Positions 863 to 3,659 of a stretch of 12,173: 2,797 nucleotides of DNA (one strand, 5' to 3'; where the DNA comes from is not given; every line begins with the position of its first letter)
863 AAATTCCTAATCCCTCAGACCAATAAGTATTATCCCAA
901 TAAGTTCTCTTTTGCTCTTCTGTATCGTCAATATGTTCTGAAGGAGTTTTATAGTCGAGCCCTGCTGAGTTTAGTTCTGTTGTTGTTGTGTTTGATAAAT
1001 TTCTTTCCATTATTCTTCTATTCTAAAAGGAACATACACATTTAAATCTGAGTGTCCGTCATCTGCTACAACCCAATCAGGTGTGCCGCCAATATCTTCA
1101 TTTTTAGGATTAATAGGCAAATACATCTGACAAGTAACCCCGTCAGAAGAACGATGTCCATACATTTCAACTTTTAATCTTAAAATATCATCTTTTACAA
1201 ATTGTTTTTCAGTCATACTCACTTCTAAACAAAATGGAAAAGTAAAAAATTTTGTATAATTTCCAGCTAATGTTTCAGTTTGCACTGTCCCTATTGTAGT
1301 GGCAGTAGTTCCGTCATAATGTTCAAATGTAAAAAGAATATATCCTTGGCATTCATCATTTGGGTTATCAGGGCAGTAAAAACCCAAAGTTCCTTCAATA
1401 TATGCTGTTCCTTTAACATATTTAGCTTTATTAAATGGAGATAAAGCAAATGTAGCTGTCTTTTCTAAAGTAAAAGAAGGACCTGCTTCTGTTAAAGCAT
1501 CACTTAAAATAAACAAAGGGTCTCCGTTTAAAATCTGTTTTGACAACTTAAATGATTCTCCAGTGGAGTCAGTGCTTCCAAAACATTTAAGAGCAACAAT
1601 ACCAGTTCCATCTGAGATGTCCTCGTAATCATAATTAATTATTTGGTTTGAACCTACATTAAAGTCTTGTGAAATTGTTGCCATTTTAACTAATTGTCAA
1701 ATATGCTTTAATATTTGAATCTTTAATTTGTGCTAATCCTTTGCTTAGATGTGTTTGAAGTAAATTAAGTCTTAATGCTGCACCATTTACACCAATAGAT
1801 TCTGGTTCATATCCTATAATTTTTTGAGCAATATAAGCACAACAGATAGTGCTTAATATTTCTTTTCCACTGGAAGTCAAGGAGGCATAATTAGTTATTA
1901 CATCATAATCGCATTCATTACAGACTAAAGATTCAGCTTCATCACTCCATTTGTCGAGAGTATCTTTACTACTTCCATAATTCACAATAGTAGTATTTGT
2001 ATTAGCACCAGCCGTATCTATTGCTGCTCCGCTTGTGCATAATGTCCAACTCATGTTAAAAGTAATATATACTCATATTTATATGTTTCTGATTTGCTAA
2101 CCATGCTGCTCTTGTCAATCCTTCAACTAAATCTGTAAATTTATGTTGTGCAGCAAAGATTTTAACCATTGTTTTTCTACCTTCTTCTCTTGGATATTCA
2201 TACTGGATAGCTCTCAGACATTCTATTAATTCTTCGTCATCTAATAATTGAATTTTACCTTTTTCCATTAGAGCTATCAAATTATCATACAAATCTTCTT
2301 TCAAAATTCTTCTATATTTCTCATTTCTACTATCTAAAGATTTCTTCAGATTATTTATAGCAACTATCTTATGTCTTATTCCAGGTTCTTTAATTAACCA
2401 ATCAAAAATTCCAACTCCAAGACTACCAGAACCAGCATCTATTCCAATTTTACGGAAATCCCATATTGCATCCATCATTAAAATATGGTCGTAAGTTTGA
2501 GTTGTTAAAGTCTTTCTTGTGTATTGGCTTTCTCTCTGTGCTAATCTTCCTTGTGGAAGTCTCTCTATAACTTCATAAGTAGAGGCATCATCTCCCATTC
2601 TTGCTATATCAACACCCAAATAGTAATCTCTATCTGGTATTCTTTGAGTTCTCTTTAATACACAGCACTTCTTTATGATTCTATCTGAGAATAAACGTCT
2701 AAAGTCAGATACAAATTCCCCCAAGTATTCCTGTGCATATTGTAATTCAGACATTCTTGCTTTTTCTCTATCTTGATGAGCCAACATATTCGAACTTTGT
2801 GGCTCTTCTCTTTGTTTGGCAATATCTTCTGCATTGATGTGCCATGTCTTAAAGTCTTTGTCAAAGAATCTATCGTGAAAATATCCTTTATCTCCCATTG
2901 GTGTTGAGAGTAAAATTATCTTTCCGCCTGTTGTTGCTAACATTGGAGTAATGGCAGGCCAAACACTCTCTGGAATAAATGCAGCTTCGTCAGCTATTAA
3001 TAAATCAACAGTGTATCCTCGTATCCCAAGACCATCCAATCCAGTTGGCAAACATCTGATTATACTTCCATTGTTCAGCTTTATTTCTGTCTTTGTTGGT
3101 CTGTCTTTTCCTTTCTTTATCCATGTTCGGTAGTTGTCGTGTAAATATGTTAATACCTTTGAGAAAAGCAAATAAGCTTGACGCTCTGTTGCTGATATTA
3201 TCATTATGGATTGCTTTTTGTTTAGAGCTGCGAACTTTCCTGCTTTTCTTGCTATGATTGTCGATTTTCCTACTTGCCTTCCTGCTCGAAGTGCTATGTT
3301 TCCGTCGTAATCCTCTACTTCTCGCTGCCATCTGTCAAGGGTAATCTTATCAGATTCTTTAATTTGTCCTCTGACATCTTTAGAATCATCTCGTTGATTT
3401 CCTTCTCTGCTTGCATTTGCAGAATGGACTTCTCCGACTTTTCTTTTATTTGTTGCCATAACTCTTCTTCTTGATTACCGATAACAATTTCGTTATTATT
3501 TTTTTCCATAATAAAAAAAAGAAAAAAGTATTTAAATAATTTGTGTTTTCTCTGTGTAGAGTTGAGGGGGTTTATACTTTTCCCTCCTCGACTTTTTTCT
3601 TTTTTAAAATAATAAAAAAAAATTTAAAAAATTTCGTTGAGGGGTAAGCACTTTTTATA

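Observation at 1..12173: Very small HK97-type virus with archaeal expression signals and no recognisable replication, integration, tail-tube or lysis-enzyme genes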

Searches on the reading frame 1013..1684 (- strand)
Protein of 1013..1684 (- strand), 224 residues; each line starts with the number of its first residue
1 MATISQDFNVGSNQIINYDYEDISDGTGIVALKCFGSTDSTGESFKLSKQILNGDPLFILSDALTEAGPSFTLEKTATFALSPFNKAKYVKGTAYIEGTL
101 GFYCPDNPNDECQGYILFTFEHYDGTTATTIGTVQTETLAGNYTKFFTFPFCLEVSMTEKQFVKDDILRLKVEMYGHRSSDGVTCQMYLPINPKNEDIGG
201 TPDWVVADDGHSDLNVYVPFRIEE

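Call 8: search_protein_families(library=pfam, max_evalue=0.1, proteins=[window:1013-1684:-])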
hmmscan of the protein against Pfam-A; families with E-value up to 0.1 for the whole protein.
window:1013-1684:- (224 aa): 0 families

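Call 9: search_protein_families(library=phrogs, max_evalue=0.1, proteins=[window:1013-1684:-])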
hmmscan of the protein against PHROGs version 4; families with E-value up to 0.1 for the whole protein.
window:1013-1684:- (224 aa): 0 families

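Call 50: search_solved_structures(query=A3, max_evalue=10)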
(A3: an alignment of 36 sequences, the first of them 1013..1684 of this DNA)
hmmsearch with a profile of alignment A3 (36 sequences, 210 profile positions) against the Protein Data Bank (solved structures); distinct sequences matched with E-value up to 10: 4.
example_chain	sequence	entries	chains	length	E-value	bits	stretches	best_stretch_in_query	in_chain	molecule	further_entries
1xyn_A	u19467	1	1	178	0.013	18.3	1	22-113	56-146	ENDO-1,4-BETA-XYLANASE I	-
5g5d_A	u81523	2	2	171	0.28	13.9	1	141-184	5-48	CELLULOSOME ANCHORING PROTEIN COHESIN REGION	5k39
8cem_E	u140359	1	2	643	0.6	12.8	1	102-177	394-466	Complement C3 beta chain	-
1wtu_A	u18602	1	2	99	0.98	12.1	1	119-193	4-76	TRANSCRIPTION FACTOR 1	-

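Call 53: find_homologous_proteins(query=window:1013-1684:-, max_evalue=0.001)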
Query window:1013-1684:- (224 aa): 5 proteins with E <= 0.001 among 137 candidates.
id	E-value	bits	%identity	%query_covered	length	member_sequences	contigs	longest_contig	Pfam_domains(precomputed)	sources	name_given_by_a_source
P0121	1.3e-149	514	100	100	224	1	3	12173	-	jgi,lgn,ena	-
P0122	1.3e-7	49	28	96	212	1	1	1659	-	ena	-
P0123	1.7e-7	49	28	94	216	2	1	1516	-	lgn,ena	-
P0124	5.0e-7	47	28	96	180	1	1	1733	-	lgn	-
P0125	7.4e-4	37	29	71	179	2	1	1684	-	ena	-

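Call 55: find_homologous_proteins(query=A3, max_evalue=0.001)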
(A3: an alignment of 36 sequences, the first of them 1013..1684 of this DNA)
Query A3 (36 sequences) (224 aa, profile of the alignment): 22 proteins with E <= 0.001 among 6026 candidates.
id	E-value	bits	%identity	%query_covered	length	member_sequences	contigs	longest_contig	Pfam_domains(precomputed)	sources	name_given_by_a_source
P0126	1.7e-54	202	29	96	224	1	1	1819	-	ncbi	-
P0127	3.0e-54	202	30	87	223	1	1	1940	-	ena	-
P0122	5.9e-53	197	28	96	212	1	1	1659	-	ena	-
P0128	2.4e-51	192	30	98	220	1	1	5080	-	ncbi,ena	-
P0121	5.1e-51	191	100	100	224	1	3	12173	-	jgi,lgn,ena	-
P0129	2.7e-47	179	19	98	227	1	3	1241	-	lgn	-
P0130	1.4e-46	177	30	10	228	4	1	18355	-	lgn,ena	-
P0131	9.3e-46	174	31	93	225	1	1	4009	-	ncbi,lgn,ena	-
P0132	1.5e-45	173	22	81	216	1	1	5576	-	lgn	-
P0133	8.9e-45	171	31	96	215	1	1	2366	-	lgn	-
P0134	1.3e-44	170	26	74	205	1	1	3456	-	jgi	jgi:hypothetical protein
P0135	5.5e-40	155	-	-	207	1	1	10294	-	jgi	-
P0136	6.0e-38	148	24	96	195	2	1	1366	-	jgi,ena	-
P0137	7.3e-36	142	21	63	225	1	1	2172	-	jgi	jgi:hypothetical protein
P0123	1.9e-33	134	28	94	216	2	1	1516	-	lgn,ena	-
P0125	1.9e-31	127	29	71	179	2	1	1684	-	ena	-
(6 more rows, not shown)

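Call 63: predict_structure(alignment_id=A6)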
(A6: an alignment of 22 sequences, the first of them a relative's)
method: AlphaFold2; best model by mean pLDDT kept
length: 224 residues; sequences in the alignment: 22
mean_pLDDT: 85.7   pTM: 0.83
mean pLDDT of the five models: 85.7, 85.5, 85.5, 84.9, 83.1
residues with pLDDT >= 90: 126; 70-90: 62; 50-70: 27; < 50: 9
segments of 3 or more residues with pLDDT < 50: 12-15
pLDDT, mean of each block of 10 residues (from residue 1): 54 49 73 93 92 84 86 96 95 96 82 95 98 96 80 97 98 93 86 85 67 94 79
secondary structure, 60 per line:
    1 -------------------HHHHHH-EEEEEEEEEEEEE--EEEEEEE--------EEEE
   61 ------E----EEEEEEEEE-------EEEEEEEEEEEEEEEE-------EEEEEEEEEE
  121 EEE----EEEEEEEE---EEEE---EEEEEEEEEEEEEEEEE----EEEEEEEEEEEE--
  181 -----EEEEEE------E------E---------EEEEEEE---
elements in order: H20-25 E27-39 E42-48 E57-60 E72-80 E88-103 E111-123 E128-135 E139-142 E146-162 E167-178 E186-191 E215-221

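Call 69: fold_search(model_id=the predicted structure, library=pdb)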
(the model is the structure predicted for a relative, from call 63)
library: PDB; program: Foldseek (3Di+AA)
matches with E <= 10: 1753; with E <= 0.001: 52
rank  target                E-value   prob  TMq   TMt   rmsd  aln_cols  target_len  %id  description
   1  3puh_A                2.1e-07  1.00  0.54  0.23   6.7       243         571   12  Cocaine Esterase, wild-type biologically active dimer (released 2011-09-21)
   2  3i2j                  4.5e-07  1.00  0.52  0.22   7.7       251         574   12  Cocaine Esterase, wild type, without a ligand (released 2010-06-16)
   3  3puh_B                5.3e-07  1.00  0.54  0.23   6.9       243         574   11  Cocaine Esterase, wild-type biologically active dimer (released 2011-09-21)
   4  1l7q                  6.3e-07  1.00  0.50  0.22   7.6       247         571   10  Ser117Ala Mutant of Bacterial Cocaine Esterase cocE (released 2003-02-11)
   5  1ju3                  7.4e-07  1.00  0.51  0.22   7.5       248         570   11  BACTERIAL COCAINE ESTERASE COMPLEX WITH TRANSITION STATE ANALOG (released 2001-12-21)
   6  3ida                  7.4e-07  1.00  0.49  0.22   7.5       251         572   12  Thermostable Cocaine Esterase with mutations L169K and G173Q, bound to DTT adduct (released 2010-03-02)
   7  3i2i                  8.2e-07  1.00  0.51  0.22   6.7       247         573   10  Cocaine Esterase with mutation T172R, bound to DTT adduct (released 2010-06-16)
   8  3i2f                  8.7e-07  1.00  0.51  0.22   7.5       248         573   11  Cocaine Esterase with mutations T172R / G173Q, bound to DTT adduct (released 2010-06-16)
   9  3pui                  9.2e-07  1.00  0.52  0.23   7.6       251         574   12  Cocaine Esterase with mutations G4C, S10C (released 2011-09-21)
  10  7f65                  9.7e-07  1.00  0.51  0.22   7.5       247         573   11  Bacetrial Cocaine Esterase with mutations T172R/G173Q/V116K/S117A/A51L, bound to benzoic acid (released 2021-09-15)
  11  8yzn                  9.7e-07  1.00  0.51  0.25   6.6       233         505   11  Crystal structural analysis of PaL (released 2024-04-17)
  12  3i2g                  1.0e-06  1.00  0.53  0.23   7.5       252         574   11  Cocaine Esterase with mutation G173Q, bound to DTT adduct (released 2010-06-16)
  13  8yzo                  1.1e-06  1.00  0.53  0.26   6.6       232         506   12  Crystal structural analysis of PaL mutant L297M (released 2024-04-17)
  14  9k48                  1.4e-06  1.00  0.51  0.22   7.5       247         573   11  Bacetrial Cocaine Esterase with mutations T172R/G173Q/V116K/S117A/A51K (released 2024-12-18)
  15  4p08                  1.4e-06  1.00  0.49  0.22   7.8       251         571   11  Engineered thermostable dimeric cocaine esterase (released 2014-07-16)
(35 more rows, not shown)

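Call 78: fold_search(model_id=the predicted structure, library=viral)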
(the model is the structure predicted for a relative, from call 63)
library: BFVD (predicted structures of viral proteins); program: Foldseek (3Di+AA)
matches with E <= 10: 1805; with E <= 0.001: 275
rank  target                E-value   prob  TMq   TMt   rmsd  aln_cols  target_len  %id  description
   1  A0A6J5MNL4            4.6e-09  1.00  0.52  0.23   6.4       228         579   14  Uncharacterized protein [uncultured Caudovirales phage]
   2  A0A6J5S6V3            6.0e-09  1.00  0.46  0.09   8.7       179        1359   13  Intramolecular chaperone auto-processing domain containing protein [uncultured Caudovirales phage]
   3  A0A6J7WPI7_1          9.3e-09  1.00  0.50  0.15   5.3       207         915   13  Intramolecular chaperone auto-processing domain containing protein [uncultured Caudovirales phage]
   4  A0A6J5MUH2            1.2e-08  1.00  0.47  0.14   5.2       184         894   17  Uncharacterized protein [uncultured Caudovirales phage]
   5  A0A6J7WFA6            1.4e-08  1.00  0.48  0.38   7.5       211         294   17  Phage major tail protein TP901-1 [uncultured Caudovirales phage]
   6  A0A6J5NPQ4            1.4e-08  1.00  0.53  0.16   5.3       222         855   14  Uncharacterized protein [uncultured Caudovirales phage]
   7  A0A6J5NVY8            5.6e-08  1.00  0.50  0.11   4.6       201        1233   13  Uncharacterized protein [uncultured Caudovirales phage]
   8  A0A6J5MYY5            1.3e-07  1.00  0.50  0.18   5.1       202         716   14  Uncharacterized protein [uncultured Caudovirales phage]
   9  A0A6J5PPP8            1.5e-07  1.00  0.49  0.11   5.3       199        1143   14  Peptidase S74 domain-containing protein [uncultured Caudovirales phage]
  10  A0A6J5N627            2.4e-07  1.00  0.45  0.20   5.7       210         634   13  Collagen triple helix repeat [uncultured Caudovirales phage]
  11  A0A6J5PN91            3.6e-07  1.00  0.48  0.23   5.8       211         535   11  Uncharacterized protein [uncultured Caudovirales phage]
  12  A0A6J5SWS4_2          4.9e-07  1.00  0.47  0.11   5.0       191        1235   13  Collagen triple helix repeat [uncultured Caudovirales phage]
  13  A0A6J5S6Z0            5.8e-07  1.00  0.54  0.33   6.9       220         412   15  Uncharacterized protein [uncultured Caudovirales phage]
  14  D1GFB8                6.5e-07  1.00  0.49  0.11   5.1       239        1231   10  Putative end-filament protein [Betafusellovirus yellowstonense]
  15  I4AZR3                7.6e-07  1.00  0.32  0.28  16.1       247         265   10  (no name in the UniProt tables at hand)
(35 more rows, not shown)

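Call 93: search_protein_families(library=ncbifam, max_evalue=0.05, proteins=[window:1013-1684:-])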
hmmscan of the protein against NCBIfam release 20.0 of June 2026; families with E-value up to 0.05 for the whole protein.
window:1013-1684:- (224 aa): 0 families

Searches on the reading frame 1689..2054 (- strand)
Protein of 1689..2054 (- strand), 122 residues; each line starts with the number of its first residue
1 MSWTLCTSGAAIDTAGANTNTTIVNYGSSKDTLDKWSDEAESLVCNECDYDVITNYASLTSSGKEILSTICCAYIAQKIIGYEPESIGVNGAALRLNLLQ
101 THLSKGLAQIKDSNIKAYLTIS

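Call 8: search_protein_families(library=pfam, max_evalue=0.1, proteins=[window:1689-2054:-])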
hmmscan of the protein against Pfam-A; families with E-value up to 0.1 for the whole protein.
window:1689-2054:- (122 aa): 0 families

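Call 9: search_protein_families(library=phrogs, max_evalue=0.1, proteins=[window:1689-2054:-])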
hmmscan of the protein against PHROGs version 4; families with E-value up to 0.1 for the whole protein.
window:1689-2054:- (122 aa): 0 families

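Call 51: search_solved_structures(query=A4, max_evalue=10)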
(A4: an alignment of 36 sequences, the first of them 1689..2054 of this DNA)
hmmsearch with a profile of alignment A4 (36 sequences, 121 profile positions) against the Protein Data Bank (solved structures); distinct sequences matched with E-value up to 10: 4.
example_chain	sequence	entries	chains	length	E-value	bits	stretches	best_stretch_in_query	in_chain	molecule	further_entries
7rps_A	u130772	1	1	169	0.072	16.2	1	57-117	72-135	Fibronectin-binding lipoprotein FbpB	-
7p3i_B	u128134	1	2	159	0.42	13.7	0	12-34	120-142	Darpin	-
7z71_B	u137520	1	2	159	1.1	12.3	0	12-37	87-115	Darpin C14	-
3to5_A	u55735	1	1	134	1.4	12.1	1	36-68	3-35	CheY homolog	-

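Call 64: search_protein_representatives(protein=window:1689-2054:-)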
Query: 122 residues. Proteins with E-value up to 0.001 (for the whole library): 235; up to 1e-10: 58; up to 1e-30: 2. The best 150 are listed.
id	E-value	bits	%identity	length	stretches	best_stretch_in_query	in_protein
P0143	1.1e-33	131.8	53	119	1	1-121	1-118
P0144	1.4e-33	131.4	54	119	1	1-122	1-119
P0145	2.0e-29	118.1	56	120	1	1-121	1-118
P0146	1.1e-28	115.6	55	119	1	1-113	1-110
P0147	1.7e-25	105.4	48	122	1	1-119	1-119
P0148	3.8e-25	104.3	47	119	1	1-121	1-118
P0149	1.5e-24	102.3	44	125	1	1-121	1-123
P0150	1.2e-22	96.2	48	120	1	1-121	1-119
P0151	2.1e-22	95.4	48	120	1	1-119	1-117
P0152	8.1e-22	93.5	48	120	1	1-120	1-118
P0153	4.7e-20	87.9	47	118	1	1-113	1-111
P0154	6.4e-20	87.4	45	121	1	1-121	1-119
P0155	1.3e-19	86.4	39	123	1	1-119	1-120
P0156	1.5e-19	86.2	41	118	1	1-120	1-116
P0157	2.0e-19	85.8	42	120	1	1-120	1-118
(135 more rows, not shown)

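Call 74: predict_structure(alignment_id=A7)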
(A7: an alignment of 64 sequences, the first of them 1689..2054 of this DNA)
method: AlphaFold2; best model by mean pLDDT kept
length: 122 residues; sequences in the alignment: 64
mean_pLDDT: 88.2   pTM: 0.83
mean pLDDT of the five models: 88.2, 88.1, 87.1, 87.1, 87.0
residues with pLDDT >= 90: 66; 70-90: 52; 50-70: 4; < 50: 0
segments of 3 or more residues with pLDDT < 50: none
pLDDT, mean of each block of 10 residues (from residue 1): 85 86 83 94 91 89 91 94 88 92 92 77 65
secondary structure, 60 per line:
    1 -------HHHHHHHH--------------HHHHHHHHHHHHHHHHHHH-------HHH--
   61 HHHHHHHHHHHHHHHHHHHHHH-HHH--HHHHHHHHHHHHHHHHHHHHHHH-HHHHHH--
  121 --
elements in order: H8-15 H30-48 H61-82 H89-111 H113-118

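Call 77: fold_search(model_id=the predicted structure, library=pdb)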
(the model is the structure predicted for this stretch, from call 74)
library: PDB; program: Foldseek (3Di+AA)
matches with E <= 10: 28; with E <= 0.001: 0
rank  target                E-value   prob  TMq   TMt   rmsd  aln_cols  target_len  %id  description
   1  2oku_B                1.9e+00  0.38  0.44  0.46   7.4       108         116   15  The crystal structure of the acyl-CoA dehydrogenase family protein from Porphyromonas gingivalis (released 2007-02-20)
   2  9k7t_A                3.1e+00  0.14  0.29  0.38  10.2       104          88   12  Crystal structure of designed zinc-induced homotetramer C4-Zn1-HEHE-1 (released 2025-10-29)
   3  8rz0_G                4.1e+00  0.10  0.27  0.34   8.9        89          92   16  Synthetic immunogen RH5-34EM bound to monoclonal antibody R5.016 (released 2024-07-17)
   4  2v6y_A                4.5e+00  0.12  0.27  0.38   7.1        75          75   13  Structure of the MIT domain from a S. solfataricus Vps4-like ATPase (released 2007-10-16)
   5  6u63_B                4.8e+00  0.06  0.27  0.25  13.8       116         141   14  Mcl-1 bound to compound 17 (released 2020-03-04)
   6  6u64                  4.8e+00  0.04  0.20  0.17  13.6       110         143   14  Mcl-1 bound to compound 17 (released 2020-03-04)
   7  2oku_A                5.9e+00  0.16  0.44  0.44   7.5       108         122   15  The crystal structure of the acyl-CoA dehydrogenase family protein from Porphyromonas gingivalis (released 2007-02-20)
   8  1wmu_B                5.9e+00  0.08  0.27  0.23   9.1        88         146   12  Crystal Structure of Hemoglobin D from the Aldabra Giant Tortoise, Geochelone gigantea, at 1.65 A resolution (released 2004-08-03)
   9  2v6y_B                6.2e+00  0.10  0.27  0.40   7.1        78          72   14  Structure of the MIT domain from a S. solfataricus Vps4-like ATPase (released 2007-10-16)
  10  2vvx_A                6.2e+00  0.04  0.25  0.21  13.5       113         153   10  Structure of Vaccinia virus protein A52 (released 2008-08-26)
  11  6ybg_A                6.5e+00  0.02  0.16  0.15  14.5       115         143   13  Structure of Mcl-1 in complex with compound 2g (released 2020-11-18)
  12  8gad_B                6.8e+00  0.08  0.31  0.34   9.1       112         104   20  Crystal structure of a high affinity PD-L1 binder (released 2024-08-21)
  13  6iyi_A                6.8e+00  0.07  0.32  0.29   9.0       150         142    9  X-ray sequence and high resolution crystal structure of Starry sturgeon methemoglobin (released 2019-04-10)
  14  9uc5_A                7.2e+00  0.07  0.30  0.35   6.3        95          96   14  Mini-protein binder of N-terminal domain of nucleocapsid protein of SARS-CoV2 (released 2026-02-25)
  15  1ulw                  7.2e+00  0.04  0.21  0.08  16.2       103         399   11  Crystal structure of P450nor Ser73Gly/Ser75Gly mutant (released 2004-10-05)
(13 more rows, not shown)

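Call 93: search_protein_families(library=ncbifam, max_evalue=0.05, proteins=[window:1689-2054:-])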
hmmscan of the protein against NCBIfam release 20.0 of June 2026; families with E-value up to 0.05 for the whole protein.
window:1689-2054:- (122 aa): 0 families

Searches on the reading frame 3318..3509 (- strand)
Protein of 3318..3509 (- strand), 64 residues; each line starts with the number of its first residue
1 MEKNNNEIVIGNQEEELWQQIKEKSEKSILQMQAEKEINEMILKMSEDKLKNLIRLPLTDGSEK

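Call 73: search_protein_families(library=pfam, max_evalue=0.5, proteins=[window:3318-3509:-])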
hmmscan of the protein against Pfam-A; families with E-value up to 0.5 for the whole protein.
window:3318-3509:- (64 aa): 2 families
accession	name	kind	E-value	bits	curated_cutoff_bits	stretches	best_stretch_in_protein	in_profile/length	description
PF12746.13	GNAT_acetyltran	-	0.048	13.7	26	1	9-57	44-97/243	GNAT acetyltransferase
PF25190.1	Tad5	-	0.11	13.1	27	1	5-48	28-71/123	Type I Thoeris inhibitor Tad5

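Call 94: search_protein_families(library=phrogs, max_evalue=0.05, proteins=[window:3318-3509:-])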
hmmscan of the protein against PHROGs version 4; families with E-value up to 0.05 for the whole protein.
window:3318-3509:- (64 aa): 0 families
